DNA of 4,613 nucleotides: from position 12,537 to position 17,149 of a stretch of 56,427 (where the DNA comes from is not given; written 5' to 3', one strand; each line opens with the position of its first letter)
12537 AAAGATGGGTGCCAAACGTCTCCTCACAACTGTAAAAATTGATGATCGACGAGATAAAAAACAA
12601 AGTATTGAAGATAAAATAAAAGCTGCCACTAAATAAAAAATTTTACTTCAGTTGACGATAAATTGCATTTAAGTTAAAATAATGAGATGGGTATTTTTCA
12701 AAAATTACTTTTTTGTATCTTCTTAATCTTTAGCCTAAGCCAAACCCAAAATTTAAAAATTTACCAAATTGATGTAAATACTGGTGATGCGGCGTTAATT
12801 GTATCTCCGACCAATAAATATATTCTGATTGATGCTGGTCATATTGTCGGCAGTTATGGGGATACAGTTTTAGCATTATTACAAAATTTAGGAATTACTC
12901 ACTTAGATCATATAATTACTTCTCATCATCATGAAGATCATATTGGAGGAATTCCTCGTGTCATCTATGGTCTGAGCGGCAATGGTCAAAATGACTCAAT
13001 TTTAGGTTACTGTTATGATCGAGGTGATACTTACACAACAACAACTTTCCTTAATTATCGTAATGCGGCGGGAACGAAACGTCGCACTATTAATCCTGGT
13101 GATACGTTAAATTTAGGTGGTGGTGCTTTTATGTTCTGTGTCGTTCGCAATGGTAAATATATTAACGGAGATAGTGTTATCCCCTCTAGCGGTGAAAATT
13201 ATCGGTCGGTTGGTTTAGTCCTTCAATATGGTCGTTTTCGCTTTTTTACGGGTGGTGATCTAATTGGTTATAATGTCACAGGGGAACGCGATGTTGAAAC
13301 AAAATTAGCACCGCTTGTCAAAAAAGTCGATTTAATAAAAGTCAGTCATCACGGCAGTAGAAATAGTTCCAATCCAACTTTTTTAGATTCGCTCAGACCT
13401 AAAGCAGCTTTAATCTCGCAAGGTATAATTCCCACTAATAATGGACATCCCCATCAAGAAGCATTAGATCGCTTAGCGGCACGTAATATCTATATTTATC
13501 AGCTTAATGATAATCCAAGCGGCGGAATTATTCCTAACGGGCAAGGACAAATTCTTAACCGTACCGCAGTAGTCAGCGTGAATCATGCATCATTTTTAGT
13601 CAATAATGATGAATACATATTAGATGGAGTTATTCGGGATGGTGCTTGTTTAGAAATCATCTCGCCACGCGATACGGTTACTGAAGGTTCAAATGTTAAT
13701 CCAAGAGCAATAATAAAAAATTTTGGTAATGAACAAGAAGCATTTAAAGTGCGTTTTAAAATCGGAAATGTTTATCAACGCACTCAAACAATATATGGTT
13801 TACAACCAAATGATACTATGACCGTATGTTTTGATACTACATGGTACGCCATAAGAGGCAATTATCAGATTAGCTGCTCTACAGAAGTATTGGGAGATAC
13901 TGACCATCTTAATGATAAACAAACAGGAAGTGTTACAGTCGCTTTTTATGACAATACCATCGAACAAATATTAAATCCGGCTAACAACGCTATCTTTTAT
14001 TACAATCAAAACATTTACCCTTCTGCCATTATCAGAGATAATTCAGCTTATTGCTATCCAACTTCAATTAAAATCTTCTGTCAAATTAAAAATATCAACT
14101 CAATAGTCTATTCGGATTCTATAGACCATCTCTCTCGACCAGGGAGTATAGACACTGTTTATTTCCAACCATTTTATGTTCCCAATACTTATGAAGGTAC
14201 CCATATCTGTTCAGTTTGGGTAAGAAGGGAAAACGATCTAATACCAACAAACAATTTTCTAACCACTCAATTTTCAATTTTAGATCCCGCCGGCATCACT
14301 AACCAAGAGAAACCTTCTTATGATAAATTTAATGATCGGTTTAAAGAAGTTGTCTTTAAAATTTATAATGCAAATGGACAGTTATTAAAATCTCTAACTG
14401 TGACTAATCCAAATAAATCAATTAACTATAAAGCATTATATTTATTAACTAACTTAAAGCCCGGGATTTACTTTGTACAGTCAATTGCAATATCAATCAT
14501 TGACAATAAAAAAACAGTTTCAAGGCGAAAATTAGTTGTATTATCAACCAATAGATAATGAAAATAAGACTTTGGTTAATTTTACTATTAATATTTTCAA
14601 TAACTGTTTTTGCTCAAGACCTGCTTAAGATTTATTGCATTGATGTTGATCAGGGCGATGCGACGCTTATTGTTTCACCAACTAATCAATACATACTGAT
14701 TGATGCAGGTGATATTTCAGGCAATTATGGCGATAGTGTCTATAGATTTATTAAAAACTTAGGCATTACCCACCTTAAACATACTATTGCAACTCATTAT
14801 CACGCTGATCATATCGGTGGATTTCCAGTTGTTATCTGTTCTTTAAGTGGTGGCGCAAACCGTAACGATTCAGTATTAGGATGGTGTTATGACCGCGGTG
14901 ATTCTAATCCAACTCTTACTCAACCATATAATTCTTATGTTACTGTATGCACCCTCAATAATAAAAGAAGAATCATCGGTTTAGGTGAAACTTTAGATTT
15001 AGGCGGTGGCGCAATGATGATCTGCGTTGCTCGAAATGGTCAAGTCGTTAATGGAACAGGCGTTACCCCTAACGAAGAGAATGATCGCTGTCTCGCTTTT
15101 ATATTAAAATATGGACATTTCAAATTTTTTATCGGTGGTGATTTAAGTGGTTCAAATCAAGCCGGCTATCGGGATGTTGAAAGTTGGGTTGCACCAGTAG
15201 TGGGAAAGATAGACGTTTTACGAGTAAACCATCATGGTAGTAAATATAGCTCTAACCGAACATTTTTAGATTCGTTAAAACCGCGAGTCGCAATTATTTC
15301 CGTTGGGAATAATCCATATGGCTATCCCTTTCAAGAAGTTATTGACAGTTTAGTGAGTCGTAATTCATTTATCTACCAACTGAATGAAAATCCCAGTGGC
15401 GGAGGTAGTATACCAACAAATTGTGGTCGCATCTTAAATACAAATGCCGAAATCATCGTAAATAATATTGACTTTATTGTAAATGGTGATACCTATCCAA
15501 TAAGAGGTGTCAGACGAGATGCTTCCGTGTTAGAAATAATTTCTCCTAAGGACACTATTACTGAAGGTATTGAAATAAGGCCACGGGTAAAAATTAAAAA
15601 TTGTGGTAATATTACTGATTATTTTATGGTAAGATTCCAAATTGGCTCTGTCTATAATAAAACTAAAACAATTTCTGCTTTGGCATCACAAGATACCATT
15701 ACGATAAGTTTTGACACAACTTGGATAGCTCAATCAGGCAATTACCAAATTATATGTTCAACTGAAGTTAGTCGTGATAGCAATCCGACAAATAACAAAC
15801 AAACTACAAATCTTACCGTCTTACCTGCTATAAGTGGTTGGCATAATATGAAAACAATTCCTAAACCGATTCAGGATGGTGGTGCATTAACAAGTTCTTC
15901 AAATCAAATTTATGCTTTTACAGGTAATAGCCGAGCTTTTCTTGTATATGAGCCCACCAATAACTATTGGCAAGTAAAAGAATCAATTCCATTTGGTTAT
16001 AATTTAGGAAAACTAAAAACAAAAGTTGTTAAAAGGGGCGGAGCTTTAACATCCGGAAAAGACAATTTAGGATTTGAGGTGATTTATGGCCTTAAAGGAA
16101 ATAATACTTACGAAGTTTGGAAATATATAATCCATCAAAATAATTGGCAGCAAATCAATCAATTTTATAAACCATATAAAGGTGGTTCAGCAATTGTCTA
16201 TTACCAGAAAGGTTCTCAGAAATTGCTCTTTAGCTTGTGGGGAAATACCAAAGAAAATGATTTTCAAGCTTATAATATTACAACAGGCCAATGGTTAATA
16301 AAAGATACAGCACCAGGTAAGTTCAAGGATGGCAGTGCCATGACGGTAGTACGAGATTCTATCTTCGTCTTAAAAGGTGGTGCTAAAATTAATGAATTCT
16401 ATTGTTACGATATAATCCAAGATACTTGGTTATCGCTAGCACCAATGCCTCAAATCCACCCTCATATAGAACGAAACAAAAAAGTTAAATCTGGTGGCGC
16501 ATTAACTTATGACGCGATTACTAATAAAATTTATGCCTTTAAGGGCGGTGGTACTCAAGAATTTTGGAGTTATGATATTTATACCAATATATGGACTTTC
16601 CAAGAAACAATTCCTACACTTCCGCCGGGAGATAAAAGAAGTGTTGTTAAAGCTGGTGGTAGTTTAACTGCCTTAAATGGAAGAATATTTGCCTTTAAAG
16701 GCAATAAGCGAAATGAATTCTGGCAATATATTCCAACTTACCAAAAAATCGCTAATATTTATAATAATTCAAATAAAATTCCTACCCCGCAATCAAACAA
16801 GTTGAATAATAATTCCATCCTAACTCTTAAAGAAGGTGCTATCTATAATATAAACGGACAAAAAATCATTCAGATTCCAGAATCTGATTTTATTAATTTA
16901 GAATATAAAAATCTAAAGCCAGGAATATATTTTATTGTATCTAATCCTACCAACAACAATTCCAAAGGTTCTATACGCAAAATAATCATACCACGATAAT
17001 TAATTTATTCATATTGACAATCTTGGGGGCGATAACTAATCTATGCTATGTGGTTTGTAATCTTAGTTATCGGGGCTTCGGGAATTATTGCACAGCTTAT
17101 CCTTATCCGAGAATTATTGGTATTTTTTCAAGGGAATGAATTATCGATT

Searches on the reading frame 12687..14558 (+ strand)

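Call 108: search_protein_families(library=pfam, proteins=[window:12687-14558:+], max_evalue=0.00001)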
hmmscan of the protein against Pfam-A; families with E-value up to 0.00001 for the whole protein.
window:12687-14558:+ (623 aa): 1 family
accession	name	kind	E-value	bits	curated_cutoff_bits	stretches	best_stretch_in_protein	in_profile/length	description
PF12706.13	Lactamase_B_2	-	2.9e-07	30.7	27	1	46-192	3-143/200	Beta-lactamase superfamily domain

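Call 109: search_protein_families(library=padloc, proteins=[window:12687-14558:+], max_evalue=0.00001)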
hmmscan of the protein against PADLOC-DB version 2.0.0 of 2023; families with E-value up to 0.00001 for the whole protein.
window:12687-14558:+ (623 aa): 5 families
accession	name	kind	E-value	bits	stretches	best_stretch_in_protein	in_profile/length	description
PDLC02158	Avs1a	-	1.5e-12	45.5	0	168-266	251-346/392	-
PDLC03854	LmuA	-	3.1e-12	44.3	1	170-270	212-312/345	-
PDLC04675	PDC-M48B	-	2.3e-09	34.9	0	23-90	5-76/291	-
PDLC03805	RTasMBL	-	1.4e-08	32.3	0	31-93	9-68/322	DRT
PDLC04674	PDC-M48B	-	3.5e-06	24.5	0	24-91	2-68/270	-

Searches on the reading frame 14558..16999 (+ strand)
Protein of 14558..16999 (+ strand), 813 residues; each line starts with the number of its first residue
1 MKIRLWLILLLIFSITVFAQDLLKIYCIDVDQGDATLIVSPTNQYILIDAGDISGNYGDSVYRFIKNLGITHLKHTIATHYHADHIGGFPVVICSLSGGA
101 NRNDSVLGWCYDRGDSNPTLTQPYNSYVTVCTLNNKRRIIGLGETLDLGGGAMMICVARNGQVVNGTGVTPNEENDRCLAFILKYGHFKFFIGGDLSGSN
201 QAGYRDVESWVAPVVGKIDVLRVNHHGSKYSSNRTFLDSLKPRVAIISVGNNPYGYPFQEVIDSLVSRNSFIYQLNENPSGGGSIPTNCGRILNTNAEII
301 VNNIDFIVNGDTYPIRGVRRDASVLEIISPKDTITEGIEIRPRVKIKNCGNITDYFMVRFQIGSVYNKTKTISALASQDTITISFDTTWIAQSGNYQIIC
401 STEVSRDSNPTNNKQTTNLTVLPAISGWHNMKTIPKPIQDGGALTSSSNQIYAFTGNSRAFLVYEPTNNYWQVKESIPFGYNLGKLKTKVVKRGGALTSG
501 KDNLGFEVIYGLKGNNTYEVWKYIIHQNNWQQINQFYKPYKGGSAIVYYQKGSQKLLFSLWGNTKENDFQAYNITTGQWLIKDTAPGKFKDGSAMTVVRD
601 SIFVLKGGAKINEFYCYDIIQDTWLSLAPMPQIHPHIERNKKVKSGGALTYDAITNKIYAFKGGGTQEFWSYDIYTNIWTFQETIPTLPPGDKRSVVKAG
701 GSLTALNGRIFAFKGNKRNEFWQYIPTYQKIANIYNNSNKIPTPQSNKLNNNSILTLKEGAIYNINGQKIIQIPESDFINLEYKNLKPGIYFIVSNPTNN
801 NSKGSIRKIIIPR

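Call 108: search_protein_families(library=pfam, proteins=[window:14558-16999:+], max_evalue=0.00001)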
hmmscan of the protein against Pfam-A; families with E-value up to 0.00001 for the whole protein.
window:14558-16999:+ (813 aa): 6 families
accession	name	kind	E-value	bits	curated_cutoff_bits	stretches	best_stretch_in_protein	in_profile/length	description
PF13964.12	Kelch_6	-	1.8e-10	40.9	25.3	0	592-631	4-47/50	Kelch motif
PF24681.1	Kelch_KLHDC2_KLHL20_DRC7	-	6e-09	36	50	1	514-713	22-219/221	KLHDC2/KLHL20/DRC7 Kelch-repeats domain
PF00753.33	Lactamase_B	-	2.7e-07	31.1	22.7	0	29-91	2-62/196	Metallo-beta-lactamase superfamily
PF24981.1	Beta-prop_ATRN-LZTR1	-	1.4e-06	28.3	50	0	509-629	61-197/289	Attractin/LZTR1 beta-propeller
PF07705.17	CARDB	-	3.7e-06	27.5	22.7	0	327-415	8-99/101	CARDB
PF13415.12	Kelch_3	-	9.5e-06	26.1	22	0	608-632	14-38/48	Galactose oxidase, central domain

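Call 109: search_protein_families(library=padloc, proteins=[window:14558-16999:+], max_evalue=0.00001)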
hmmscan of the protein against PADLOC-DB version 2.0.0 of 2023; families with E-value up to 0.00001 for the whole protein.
window:14558-16999:+ (813 aa): 3 families
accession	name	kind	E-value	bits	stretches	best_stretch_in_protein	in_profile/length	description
PDLC03854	LmuA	-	4.2e-10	37.3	1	174-269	212-307/345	-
PDLC02158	Avs1a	-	7.7e-10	36.5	0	29-89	7-67/392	-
PDLC04675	PDC-M48B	-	1.2e-09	35.8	0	25-87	7-73/291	-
